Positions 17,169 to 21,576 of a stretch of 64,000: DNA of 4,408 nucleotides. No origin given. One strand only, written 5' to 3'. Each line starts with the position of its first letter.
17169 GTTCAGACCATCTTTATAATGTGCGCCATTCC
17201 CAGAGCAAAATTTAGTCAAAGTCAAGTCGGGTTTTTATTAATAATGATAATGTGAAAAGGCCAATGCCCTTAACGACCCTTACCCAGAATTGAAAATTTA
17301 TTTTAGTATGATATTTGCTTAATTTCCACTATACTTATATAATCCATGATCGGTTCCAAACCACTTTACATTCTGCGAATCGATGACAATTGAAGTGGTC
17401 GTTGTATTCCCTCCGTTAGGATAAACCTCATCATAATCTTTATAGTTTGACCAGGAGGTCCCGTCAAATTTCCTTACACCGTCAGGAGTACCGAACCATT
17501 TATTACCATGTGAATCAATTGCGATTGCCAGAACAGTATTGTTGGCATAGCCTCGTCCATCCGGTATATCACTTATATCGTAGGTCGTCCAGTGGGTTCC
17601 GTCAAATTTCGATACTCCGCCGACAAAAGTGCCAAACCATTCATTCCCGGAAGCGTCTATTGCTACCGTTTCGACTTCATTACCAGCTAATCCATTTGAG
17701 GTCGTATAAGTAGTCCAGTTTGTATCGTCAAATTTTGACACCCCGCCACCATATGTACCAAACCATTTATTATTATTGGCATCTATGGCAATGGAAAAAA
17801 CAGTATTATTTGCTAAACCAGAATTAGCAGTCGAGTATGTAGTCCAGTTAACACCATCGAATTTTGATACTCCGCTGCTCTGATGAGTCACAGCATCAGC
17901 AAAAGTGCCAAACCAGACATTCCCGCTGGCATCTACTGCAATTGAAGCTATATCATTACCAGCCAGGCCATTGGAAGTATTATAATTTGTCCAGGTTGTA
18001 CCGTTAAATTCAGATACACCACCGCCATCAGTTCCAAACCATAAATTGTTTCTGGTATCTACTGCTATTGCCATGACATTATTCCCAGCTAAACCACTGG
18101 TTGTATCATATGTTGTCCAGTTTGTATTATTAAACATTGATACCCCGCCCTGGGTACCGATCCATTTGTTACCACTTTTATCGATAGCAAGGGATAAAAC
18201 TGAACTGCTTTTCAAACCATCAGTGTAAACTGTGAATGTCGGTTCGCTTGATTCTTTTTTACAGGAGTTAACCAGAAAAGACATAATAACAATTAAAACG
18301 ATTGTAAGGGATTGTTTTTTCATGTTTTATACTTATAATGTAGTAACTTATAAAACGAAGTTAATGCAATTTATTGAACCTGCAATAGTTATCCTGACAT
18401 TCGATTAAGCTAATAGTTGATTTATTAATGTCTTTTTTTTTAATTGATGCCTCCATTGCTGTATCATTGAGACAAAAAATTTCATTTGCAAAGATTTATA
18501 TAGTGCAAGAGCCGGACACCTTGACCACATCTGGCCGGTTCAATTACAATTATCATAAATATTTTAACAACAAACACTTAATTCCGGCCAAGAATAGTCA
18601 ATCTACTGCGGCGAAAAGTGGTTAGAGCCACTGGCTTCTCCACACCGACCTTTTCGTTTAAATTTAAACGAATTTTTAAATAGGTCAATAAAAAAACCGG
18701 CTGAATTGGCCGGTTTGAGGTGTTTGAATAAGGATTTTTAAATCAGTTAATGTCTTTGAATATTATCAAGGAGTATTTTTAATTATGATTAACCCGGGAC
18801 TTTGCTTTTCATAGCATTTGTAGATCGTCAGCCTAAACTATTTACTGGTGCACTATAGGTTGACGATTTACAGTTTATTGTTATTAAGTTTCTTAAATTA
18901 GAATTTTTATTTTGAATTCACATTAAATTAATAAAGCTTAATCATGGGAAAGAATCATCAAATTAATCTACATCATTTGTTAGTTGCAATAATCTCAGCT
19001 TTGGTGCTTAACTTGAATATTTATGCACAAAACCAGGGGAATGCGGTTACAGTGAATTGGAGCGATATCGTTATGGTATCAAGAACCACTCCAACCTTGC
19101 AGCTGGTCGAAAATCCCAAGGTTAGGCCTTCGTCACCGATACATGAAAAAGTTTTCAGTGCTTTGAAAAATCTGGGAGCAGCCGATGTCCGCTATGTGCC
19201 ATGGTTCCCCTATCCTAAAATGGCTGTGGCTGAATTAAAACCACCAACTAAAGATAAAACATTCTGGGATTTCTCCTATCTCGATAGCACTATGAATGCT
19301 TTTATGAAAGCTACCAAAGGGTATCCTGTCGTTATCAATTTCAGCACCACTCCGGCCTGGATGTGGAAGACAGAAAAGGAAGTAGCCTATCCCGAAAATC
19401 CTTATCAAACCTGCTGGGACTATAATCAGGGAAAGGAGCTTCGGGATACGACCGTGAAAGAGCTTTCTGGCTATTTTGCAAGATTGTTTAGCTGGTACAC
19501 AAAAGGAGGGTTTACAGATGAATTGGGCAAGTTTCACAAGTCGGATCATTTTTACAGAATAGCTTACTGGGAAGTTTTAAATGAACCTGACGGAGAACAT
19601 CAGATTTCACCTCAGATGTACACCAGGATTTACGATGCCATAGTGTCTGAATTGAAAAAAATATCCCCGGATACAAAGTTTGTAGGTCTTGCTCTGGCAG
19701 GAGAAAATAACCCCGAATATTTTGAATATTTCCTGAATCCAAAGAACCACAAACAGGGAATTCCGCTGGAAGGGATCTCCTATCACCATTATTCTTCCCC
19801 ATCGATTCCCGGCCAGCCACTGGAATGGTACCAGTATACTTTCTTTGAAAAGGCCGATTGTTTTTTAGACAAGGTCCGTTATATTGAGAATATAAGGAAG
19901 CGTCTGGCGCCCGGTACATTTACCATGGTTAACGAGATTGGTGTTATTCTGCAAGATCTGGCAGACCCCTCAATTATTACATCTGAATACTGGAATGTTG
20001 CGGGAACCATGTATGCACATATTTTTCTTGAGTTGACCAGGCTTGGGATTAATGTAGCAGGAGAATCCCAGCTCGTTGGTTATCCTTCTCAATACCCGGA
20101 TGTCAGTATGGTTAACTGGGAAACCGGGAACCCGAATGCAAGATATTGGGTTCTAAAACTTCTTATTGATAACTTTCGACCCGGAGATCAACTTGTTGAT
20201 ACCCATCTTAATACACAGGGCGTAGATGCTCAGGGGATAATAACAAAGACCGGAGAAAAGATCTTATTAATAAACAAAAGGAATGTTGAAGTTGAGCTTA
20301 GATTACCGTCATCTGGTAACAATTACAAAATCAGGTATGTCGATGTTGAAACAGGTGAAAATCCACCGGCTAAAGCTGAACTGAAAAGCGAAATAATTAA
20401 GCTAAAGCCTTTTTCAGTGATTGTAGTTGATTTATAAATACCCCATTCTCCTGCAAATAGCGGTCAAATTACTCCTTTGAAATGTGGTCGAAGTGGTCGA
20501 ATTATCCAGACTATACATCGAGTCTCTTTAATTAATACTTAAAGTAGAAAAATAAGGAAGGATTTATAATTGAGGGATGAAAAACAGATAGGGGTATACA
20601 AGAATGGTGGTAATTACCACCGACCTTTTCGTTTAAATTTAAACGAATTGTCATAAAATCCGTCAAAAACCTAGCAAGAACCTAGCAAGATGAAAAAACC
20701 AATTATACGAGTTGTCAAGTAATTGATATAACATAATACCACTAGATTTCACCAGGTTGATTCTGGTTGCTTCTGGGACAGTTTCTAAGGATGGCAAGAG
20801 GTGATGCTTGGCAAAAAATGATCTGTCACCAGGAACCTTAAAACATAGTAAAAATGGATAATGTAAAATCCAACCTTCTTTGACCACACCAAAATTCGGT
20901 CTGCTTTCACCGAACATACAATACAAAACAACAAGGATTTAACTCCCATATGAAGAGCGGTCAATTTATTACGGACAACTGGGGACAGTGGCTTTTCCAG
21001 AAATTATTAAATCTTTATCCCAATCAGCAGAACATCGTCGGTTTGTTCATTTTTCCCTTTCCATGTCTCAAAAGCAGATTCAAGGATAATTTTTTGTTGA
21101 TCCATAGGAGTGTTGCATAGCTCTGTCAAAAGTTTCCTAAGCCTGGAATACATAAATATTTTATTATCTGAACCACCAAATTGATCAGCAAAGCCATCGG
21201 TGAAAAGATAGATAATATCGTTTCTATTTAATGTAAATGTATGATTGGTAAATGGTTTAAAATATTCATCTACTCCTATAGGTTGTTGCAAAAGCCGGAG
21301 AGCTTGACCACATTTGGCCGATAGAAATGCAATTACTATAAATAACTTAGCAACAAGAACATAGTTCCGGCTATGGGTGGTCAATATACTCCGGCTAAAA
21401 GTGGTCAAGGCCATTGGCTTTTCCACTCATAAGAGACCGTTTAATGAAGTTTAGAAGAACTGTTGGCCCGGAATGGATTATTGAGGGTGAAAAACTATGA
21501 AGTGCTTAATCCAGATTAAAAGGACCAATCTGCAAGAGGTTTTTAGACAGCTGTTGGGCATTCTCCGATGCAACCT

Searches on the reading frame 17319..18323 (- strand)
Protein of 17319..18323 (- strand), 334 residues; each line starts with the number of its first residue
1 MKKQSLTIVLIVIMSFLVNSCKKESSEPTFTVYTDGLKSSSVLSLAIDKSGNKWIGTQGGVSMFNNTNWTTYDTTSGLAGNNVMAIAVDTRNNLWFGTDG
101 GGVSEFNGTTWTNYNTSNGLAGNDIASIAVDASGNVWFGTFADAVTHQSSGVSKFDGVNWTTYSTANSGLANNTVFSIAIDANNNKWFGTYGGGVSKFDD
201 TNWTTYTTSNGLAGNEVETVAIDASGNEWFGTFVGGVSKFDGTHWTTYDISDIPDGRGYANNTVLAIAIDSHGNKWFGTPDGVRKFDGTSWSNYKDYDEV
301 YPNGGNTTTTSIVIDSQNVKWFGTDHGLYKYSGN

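Call 22: search_protein_families(library=pfam, proteins=[window:17319-18323:-], max_evalue=0.001)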
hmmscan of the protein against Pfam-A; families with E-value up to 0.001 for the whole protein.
window:17319-18323:- (334 aa): 1 family
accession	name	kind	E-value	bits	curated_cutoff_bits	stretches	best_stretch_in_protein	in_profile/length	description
PF07494.17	Reg_prop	-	4.6e-25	84.9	20.4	1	77-100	1-24/24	Two component regulator propeller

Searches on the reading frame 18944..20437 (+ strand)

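Call 22: search_protein_families(library=pfam, proteins=[window:18944-20437:+], max_evalue=0.001)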
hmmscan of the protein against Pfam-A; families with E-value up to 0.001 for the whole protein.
window:18944-20437:+ (497 aa): 1 family
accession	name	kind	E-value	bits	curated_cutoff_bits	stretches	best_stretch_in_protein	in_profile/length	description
PF01229.23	Glyco_hydro_39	-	0.00062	19.1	26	0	209-285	152-228/472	Glycosyl hydrolases family 39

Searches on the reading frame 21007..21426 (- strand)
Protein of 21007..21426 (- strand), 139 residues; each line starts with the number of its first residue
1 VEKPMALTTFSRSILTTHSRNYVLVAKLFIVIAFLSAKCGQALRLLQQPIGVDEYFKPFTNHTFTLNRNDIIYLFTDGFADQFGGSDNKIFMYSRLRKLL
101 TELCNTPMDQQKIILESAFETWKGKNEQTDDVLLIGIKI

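Call 22: search_protein_families(library=pfam, proteins=[window:21007-21426:-], max_evalue=0.001)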
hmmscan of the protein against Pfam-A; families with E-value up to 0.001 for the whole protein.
window:21007-21426:- (139 aa): 1 family
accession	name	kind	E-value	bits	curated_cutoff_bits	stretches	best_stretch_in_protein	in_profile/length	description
PF07228.17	SpoIIE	-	1.3e-09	38.7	25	1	47-138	102-190/192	Stage II sporulation protein E (SpoIIE)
